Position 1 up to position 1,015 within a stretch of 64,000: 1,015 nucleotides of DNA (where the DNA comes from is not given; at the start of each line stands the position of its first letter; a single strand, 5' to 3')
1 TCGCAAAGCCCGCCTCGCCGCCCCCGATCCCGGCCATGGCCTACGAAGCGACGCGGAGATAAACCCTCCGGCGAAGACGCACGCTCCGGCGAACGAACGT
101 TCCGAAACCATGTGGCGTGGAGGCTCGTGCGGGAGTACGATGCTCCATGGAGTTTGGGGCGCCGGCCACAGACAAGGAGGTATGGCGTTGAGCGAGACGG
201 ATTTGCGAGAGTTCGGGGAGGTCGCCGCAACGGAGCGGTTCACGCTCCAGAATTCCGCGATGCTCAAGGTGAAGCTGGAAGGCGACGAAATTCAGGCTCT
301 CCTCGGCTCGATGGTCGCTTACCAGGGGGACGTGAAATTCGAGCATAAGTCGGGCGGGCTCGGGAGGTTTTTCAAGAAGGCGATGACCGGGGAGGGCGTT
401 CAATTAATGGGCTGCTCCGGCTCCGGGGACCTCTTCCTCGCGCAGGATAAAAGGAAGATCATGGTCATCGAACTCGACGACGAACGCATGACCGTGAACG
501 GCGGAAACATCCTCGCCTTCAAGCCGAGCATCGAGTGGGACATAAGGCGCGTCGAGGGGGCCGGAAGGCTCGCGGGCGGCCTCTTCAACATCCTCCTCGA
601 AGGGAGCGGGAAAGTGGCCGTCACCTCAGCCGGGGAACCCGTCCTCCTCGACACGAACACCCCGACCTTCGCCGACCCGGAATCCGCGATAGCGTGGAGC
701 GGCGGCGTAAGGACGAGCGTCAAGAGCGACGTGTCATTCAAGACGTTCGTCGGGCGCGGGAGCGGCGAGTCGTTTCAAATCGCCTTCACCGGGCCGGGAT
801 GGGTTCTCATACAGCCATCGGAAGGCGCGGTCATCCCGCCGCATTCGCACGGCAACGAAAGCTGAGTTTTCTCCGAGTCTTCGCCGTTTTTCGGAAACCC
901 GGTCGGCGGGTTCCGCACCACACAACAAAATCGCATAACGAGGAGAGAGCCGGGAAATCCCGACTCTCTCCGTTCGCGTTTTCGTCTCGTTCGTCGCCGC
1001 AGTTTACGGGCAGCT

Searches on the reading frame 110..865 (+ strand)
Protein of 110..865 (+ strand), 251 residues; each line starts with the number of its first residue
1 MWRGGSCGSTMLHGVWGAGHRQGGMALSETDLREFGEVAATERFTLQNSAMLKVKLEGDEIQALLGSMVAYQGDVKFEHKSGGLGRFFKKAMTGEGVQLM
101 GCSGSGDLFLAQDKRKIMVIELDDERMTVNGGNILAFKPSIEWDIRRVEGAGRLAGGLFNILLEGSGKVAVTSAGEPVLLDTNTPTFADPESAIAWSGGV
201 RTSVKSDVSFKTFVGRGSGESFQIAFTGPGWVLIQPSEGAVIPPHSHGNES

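Call 118: find_encoding_contigs(protein=window:110-865:+, flank=10000, max_places=3)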
Protein window:110-865:+ (251 aa): no gene with exactly this product is on record in the collection.
